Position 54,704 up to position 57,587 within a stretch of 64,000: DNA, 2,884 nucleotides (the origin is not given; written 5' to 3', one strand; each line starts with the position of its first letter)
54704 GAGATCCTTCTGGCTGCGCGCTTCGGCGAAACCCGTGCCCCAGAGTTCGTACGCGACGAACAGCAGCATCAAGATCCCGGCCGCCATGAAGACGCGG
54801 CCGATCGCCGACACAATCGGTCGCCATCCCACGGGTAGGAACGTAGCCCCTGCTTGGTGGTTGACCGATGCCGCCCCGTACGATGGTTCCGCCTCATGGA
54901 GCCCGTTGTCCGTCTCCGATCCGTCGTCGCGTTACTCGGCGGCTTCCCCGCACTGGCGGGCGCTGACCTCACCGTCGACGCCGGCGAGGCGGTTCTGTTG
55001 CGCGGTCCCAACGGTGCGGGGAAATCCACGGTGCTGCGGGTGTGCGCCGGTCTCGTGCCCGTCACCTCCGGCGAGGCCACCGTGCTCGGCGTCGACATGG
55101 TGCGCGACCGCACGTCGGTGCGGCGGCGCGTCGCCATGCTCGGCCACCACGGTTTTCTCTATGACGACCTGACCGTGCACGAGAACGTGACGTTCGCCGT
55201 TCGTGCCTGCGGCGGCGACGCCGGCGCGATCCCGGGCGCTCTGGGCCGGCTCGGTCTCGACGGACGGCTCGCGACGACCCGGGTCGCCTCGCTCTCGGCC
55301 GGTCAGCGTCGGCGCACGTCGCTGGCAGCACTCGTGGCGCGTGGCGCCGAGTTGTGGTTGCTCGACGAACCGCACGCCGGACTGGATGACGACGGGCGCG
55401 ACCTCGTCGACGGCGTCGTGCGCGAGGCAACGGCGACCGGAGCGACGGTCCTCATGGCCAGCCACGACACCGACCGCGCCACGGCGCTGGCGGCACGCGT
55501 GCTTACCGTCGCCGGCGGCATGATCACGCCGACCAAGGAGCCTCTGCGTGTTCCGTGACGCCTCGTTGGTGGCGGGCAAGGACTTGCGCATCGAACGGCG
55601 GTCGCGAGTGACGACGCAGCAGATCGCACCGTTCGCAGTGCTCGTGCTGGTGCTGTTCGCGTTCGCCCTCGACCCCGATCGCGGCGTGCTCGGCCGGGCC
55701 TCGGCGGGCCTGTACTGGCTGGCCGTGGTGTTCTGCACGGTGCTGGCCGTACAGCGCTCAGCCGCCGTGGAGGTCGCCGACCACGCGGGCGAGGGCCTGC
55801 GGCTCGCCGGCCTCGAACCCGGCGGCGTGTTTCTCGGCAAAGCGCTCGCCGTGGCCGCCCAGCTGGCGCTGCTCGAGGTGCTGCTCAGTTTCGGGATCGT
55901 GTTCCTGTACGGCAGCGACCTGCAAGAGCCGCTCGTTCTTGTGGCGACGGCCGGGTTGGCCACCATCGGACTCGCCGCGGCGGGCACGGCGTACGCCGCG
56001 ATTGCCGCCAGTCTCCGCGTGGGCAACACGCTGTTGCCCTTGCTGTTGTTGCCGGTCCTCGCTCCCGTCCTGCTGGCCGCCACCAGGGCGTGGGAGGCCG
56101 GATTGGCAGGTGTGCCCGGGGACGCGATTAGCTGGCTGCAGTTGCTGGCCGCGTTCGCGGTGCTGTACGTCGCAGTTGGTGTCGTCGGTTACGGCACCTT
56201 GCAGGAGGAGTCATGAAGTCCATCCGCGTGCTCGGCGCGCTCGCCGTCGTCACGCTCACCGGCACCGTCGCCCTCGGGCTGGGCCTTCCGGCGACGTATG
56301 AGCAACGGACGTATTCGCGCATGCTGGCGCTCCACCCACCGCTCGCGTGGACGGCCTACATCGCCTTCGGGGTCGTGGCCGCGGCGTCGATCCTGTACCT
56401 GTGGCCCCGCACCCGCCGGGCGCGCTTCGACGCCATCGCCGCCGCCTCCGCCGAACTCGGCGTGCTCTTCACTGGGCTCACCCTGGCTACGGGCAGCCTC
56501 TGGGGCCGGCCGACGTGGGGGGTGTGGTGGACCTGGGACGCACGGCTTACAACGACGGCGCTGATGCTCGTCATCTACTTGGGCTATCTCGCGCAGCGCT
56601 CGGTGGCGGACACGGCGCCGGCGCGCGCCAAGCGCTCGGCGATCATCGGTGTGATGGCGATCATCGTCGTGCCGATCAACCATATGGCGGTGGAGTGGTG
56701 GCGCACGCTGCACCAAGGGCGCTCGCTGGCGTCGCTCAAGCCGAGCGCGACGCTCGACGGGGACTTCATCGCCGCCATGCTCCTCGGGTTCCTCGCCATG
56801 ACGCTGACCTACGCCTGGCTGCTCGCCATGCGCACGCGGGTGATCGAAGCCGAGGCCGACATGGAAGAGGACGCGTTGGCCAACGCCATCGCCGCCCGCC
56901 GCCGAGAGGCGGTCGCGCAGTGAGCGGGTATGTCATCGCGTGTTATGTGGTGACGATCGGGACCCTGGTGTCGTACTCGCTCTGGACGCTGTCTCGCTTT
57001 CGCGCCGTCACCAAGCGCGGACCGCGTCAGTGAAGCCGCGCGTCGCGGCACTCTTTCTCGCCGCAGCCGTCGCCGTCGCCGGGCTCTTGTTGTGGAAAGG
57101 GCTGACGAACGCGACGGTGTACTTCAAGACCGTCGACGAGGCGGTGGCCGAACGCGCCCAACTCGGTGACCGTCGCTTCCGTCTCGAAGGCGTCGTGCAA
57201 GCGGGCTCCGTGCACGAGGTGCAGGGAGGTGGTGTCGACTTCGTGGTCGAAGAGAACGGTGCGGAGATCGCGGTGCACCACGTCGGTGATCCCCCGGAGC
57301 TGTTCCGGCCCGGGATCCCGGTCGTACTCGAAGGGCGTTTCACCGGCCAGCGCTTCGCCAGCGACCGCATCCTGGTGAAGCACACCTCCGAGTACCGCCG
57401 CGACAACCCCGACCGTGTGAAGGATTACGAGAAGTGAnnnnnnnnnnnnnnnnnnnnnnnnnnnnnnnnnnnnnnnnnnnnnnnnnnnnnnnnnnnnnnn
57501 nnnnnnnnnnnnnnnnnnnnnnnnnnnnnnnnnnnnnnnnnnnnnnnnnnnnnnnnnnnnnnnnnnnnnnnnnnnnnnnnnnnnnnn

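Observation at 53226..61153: Complete System I (ccmABCDEFGHI) cytochrome c maturation operon in an actinobacterium-like genome, next to ccdA and split from it by a sortase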

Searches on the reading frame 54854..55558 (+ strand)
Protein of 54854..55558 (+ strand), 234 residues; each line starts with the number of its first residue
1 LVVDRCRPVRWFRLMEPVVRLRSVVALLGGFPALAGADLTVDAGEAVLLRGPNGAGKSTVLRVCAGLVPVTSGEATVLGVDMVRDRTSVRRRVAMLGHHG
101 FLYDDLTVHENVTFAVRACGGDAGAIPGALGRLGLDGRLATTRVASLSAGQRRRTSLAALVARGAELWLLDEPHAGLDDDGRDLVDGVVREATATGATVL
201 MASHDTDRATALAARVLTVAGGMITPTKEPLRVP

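Call 3: search_protein_families(library=pfam, proteins=[window:54854-55558:+], max_evalue=0.01)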
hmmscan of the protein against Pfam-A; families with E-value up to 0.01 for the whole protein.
window:54854-55558:+ (234 aa): 6 families
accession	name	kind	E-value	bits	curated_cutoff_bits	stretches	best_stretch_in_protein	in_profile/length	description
PF00005.33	ABC_tran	-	1.9e-26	93.8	25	1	36-174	3-136/137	ABC transporter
PF13304.12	AAA_21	-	6.1e-05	23.7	27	0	51-63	6-18/304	AAA domain, putative AbiEii toxin, Type IV TA system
PF02463.25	SMC_N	-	0.00043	20.2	40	0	146-207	136-200/220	RecF/RecN/SMC N terminal domain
PF13555.12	AAA_29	-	0.0012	19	27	1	37-61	15-39/61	P-loop containing region of AAA domain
PF25199.1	nSTAND_NTPase5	-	0.0017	18.6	34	1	37-81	34-77/145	Novel STAND NTPase 5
PF13481.12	AAA_25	-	0.0042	17.2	27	0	41-111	30-109/195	AAA domain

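Call 4: search_protein_families(library=ncbifam, proteins=[window:54854-55558:+], max_evalue=0.01)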
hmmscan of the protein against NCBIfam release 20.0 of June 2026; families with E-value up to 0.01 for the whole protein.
window:54854-55558:+ (234 aa): 175 families (the best 25 are shown)
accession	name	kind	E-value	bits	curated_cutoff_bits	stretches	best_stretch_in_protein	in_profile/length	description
TIGR01189.1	ccmA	equivalog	1.4e-41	142.3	131.6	1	32-207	14-188/198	heme ABC exporter ATP-binding protein CcmA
NF010061.0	PRK13538.1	equivalog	2.6e-37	128.4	195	1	36-218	23-205/211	cytochrome c biogenesis heme-transporting ATPase CcmA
TIGR01188.1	drrA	subfamily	1.5e-35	123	312.45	1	29-225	4-203/302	daunorubicin resistance ABC transporter, ATP-binding protein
TIGR02857.1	CydD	equivalog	6.8e-30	104.5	435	1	20-211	323-522/529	thiol reductant ABC exporter subunit CydD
NF040873.1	AztA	equivalog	2.9e-29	102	220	1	30-215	4-188/191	zinc ABC transporter ATP-binding protein AztA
TIGR03864.1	PQQ_ABC_ATP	hypoth_equivalog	5.9e-28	97.9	302.25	1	27-223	10-209/236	ABC transporter, ATP-binding subunit, PQQ-dependent alcohol dehydrogenase system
TIGR01277.1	thiQ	equivalog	6.2e-27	94.6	245.05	1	38-225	18-208/213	thiamine ABC transporter ATP-binding protein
NF010059.0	PRK13536.1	equivalog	6.3e-27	94.2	549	1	24-222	49-250/342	nodulation factor ABC transporter ATP-binding protein NodI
TIGR04521.1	ECF_ATPase_2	equivalog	1.4e-26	93.2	330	1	33-230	20-229/279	energy-coupling factor transporter ATPase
TIGR02982.1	heterocyst_DevA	subfamily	3.2e-26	92.3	295.8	1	34-224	21-219/220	ABC exporter ATP-binding subunit, DevA family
NF008653.0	PRK11650.1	subfamily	3.3e-26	92.2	432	1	21-231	6-220/357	sn-glycerol-3-phosphate ABC transporter ATP-binding protein UgpC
TIGR01166.1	cbiO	subfamily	3.5e-26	91.8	211.8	1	33-207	7-188/190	cobalt ABC transporter, ATP-binding protein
NF008039.0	PRK10771.1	equivalog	3.8e-26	91.9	298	1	38-225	19-209/234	thiamine ABC transporter ATP-binding protein ThiQ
TIGR03265.1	PhnT2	equivalog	2.2e-25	89.6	457.7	1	18-230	4-219/353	putative 2-aminoethylphosphonate ABC transporter ATP-binding protein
NF007027.0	PRK09493.1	equivalog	3.5e-25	88.7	379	1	19-229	2-219/240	glutamine ABC transporter ATP-binding protein GlnQ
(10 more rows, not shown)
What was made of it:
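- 54896..55558 (+): ccmA: ATPase subunit of the CcmAB ABC complex. Walker A is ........, signature is LSAGQ, Walker B is LWLLDEP. TIGR01189 ccmA 142.3 bits, above the cut-off of 131.6 (call 4).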

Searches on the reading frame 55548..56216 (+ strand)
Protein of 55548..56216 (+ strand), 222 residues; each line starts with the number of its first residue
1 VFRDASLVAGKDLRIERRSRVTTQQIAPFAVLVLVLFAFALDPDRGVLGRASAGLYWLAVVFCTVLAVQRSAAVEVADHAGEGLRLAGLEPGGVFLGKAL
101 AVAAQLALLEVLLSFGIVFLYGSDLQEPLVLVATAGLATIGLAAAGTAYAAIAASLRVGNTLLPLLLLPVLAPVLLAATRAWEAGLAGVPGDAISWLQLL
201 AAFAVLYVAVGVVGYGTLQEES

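Call 3: search_protein_families(library=pfam, proteins=[window:55548-56216:+], max_evalue=0.01)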
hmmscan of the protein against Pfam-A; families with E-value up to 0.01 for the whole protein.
window:55548-56216:+ (222 aa): 1 family
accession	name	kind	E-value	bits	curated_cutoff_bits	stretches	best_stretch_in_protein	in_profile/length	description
PF03379.19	CcmB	-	3.6e-27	95.7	24.9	1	10-211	6-205/215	CcmB protein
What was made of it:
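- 55548..56216 (+): ccmB: membrane subunit of the ABC complex. PF03379 CcmB E 3.6e-27 (call 3).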

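Call 4: search_protein_families(library=ncbifam, proteins=[window:55548-56216:+], max_evalue=0.01)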
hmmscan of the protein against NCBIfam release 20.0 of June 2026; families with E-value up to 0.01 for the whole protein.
window:55548-56216:+ (222 aa): 1 family
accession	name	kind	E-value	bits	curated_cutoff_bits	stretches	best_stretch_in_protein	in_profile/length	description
TIGR01190.1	ccmB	equivalog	1.5e-14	54.1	156.2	1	11-211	4-202/211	heme exporter protein CcmB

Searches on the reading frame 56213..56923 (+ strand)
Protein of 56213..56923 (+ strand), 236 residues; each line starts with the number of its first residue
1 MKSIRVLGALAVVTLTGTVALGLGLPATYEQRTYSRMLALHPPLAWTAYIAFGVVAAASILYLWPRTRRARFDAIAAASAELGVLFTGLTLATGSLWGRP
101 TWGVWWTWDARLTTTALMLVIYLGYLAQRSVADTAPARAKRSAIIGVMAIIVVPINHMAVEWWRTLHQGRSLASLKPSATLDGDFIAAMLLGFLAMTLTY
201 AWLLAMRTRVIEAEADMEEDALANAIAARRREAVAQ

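Call 3: search_protein_families(library=pfam, proteins=[window:56213-56923:+], max_evalue=0.01)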
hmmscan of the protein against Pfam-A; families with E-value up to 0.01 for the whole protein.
window:56213-56923:+ (236 aa): 1 family
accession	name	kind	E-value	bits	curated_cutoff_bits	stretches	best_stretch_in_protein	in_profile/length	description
PF01578.25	Cytochrom_C_asm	-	6.3e-30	104.8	29.9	1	10-167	37-212/212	Cytochrome C assembly protein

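Call 4: search_protein_families(library=ncbifam, proteins=[window:56213-56923:+], max_evalue=0.01)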
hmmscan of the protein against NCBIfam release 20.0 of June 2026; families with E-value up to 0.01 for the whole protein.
window:56213-56923:+ (236 aa): 2 families
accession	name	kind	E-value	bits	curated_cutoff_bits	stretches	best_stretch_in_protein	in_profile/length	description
TIGR01191.1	ccmC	subfamily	1.8e-42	145.3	186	1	26-210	1-182/184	heme ABC transporter permease CcmC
TIGR03144.1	cytochr_II_ccsB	equivalog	4.3e-10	39.8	187.6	1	71-163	155-244/252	c-type cytochrome biogenesis protein CcsB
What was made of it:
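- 56213..56923 (+): ccmC: WWD-domain heme-handling protein (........) with both conserved His ligands. TIGR01191 E 1.8e-42 (call 4).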

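Call 22: search_solved_structures(query=window:56213-56923:+, show_alignments=1, max_evalue=0.01)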
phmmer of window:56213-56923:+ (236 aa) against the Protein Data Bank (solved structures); distinct sequences matched with E-value up to 0.01: 2.
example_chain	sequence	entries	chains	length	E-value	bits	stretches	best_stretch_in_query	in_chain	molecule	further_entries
7f02_C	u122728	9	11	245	1.2e-28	103.6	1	10-211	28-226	Heme exporter protein C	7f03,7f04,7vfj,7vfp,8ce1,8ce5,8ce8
7s9y_A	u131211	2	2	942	0.0053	19.7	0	74-153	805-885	Cytochrome c biogenesis protein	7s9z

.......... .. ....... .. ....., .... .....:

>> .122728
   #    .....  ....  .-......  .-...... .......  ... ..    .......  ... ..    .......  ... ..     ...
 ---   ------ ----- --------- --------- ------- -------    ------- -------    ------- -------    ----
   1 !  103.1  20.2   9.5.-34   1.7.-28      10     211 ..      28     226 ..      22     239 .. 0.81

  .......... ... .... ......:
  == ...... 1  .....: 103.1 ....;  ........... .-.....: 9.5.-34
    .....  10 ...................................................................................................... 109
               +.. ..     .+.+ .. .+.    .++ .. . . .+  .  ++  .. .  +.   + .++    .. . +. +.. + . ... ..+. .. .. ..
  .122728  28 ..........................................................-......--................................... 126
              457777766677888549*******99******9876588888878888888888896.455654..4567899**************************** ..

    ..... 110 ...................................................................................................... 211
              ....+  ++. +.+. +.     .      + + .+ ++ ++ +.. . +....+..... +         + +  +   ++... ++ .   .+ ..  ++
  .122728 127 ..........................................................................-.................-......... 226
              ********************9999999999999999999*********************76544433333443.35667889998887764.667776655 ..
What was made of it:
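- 56213..56923 (+): Alignment to E. coli CcmC 7F02_C, E 1.2e-28, pairs lalHpp with ylHvp, wwrtlHqg with wwntlHqg, and the WWD motifs (call 22).
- On System I (Ccm) cytochrome c maturation: Both His align with E. coli CcmC 7F02_C (call 22).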

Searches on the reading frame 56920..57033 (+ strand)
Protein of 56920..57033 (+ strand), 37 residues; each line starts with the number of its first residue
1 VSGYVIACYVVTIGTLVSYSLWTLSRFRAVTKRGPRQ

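Call 3: search_protein_families(library=pfam, proteins=[window:56920-57033:+], max_evalue=0.01)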
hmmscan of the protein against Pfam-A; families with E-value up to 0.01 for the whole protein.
window:56920-57033:+ (37 aa): 0 families

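Call 4: search_protein_families(library=ncbifam, proteins=[window:56920-57033:+], max_evalue=0.01)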
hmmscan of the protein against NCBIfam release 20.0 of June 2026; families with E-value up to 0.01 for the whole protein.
window:56920-57033:+ (37 aa): 1 family
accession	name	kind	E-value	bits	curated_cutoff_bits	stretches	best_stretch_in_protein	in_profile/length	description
TIGR03141.1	cytochro_ccmD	equivalog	0.0017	18.4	25.95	1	3-33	8-38/47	heme exporter protein CcmD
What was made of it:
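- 56920..57033 (+): ccmD: 37-aa single-TM protein. TIGR03141 E 0.0017, below cut-off (call 4).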

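Call 56: search_protein_families(library=ncbifam, alignment_id=A1, max_evalue=0.01)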
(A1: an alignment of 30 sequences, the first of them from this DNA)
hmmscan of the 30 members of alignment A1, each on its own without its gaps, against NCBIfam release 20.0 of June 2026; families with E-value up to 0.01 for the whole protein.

A. member 1, seq(37 aa): 1 family
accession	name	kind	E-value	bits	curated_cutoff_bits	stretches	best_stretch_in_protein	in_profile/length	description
TIGR03141.1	cytochro_ccmD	equivalog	0.0017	18.4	25.95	1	3-33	8-38/47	heme exporter protein CcmD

B. families by the number of members that match (of 30 scanned): 3 families
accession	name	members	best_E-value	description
TIGR03141.1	cytochro_ccmD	12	9.9e-07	heme exporter protein CcmD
TIGR04391.1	CcmD_alt_fam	7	4.5e-06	CcmD family protein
NF037944.1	holin_2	1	0.0087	bacteriophage holin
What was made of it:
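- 56920..57033 (+): 12 of 30 of these match TIGR03141 (best E 1e-6) and 7 of 30 match the alternative CcmD family (call 56).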

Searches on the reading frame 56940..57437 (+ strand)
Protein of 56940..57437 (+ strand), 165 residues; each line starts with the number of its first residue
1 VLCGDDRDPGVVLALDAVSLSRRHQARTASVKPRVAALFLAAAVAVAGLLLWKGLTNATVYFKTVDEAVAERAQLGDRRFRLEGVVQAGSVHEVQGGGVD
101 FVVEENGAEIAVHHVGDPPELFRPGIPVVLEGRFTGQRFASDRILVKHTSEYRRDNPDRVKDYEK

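Call 3: search_protein_families(library=pfam, proteins=[window:56940-57437:+], max_evalue=0.01)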
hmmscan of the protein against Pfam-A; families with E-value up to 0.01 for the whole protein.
window:56940-57437:+ (165 aa): 1 family
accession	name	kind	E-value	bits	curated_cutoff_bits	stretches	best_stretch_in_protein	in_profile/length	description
PF03100.22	CcmE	-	2.1e-22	79.8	24.6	1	60-153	2-97/99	CcmE domain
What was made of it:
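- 57030..57437 (+): ccmE: membrane-anchored heme chaperone with the His-type motif KHTSEY. PF03100 E 2.1e-22 (call 3).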

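Call 4: search_protein_families(library=ncbifam, proteins=[window:56940-57437:+], max_evalue=0.01)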
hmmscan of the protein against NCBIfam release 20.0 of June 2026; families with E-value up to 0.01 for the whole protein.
window:56940-57437:+ (165 aa): 8 families
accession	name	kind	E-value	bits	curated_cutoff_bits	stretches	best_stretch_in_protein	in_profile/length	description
NF009727.0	PRK13254.1-1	equivalog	1.2e-24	86.7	126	1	36-156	11-131/144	cytochrome c maturation protein CcmE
NF009731.0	PRK13254.1-5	equivalog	1.2e-18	67.3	152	1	40-153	13-127/155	cytochrome c maturation protein CcmE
NF009729.0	PRK13254.1-3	equivalog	3.2e-14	52.9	171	1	38-152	13-128/155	cytochrome c maturation protein CcmE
NF009730.0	PRK13254.1-4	equivalog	8.2e-14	51.9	310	1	25-153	18-148/165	cytochrome c maturation protein CcmE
NF009637.0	PRK13159.1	equivalog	2.6e-13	50.3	247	1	38-153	15-128/156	cytochrome c maturation protein CcmE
NF009728.0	PRK13254.1-2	equivalog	4.2e-10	39.7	221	1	37-153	12-128/153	cytochrome c maturation protein CcmE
NF009638.0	PRK13165.1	equivalog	1.9e-08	34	186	1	38-153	14-135/161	cytochrome c maturation protein CcmE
NF009635.0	PRK13150.1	equivalog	1.1e-05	25.3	264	1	72-154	53-136/159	cytochrome c maturation protein CcmE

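Call 23: search_solved_structures(query=window:57030-57437:+, show_alignments=2, max_evalue=0.01)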
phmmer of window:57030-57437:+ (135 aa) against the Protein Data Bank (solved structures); distinct sequences matched with E-value up to 0.01: 3.
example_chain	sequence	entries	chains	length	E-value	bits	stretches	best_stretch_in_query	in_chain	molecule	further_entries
8ce8_E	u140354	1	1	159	2.6e-06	30.6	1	6-125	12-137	Cytochrome c-type biogenesis protein CcmE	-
1sr3_A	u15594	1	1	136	4.6e-05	26.6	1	44-125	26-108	APO-CCME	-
1j6q_A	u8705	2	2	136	0.00094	22.4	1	47-123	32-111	cytochrome c maturation protein E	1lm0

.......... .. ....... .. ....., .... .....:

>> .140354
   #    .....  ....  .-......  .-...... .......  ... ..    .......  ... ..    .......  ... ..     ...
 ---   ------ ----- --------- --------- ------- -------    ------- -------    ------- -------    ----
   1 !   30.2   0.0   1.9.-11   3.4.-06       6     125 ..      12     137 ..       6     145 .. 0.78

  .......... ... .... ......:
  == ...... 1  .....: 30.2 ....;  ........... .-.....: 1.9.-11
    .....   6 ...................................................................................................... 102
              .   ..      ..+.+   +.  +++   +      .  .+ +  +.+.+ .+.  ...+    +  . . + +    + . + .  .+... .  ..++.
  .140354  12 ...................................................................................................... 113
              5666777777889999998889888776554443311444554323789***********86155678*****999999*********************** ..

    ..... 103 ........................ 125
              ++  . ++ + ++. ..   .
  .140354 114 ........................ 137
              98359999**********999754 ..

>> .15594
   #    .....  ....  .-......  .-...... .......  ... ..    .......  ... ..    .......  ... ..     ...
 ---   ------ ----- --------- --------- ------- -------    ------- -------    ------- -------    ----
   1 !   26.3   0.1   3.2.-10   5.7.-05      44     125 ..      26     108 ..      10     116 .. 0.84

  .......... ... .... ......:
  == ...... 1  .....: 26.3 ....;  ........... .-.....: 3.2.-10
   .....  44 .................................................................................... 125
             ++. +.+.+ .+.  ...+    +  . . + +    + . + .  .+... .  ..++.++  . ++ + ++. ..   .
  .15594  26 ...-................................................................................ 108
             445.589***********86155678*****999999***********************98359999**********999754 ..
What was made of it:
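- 57030..57437 (+): Alignment to E. coli CcmE 8CE8_E and 1SR3 pairs KHtseY with KHdenY (call 23).
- On System I (Ccm) cytochrome c maturation: KHTSEY aligns with KHDENY of E. coli CcmE (call 23).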
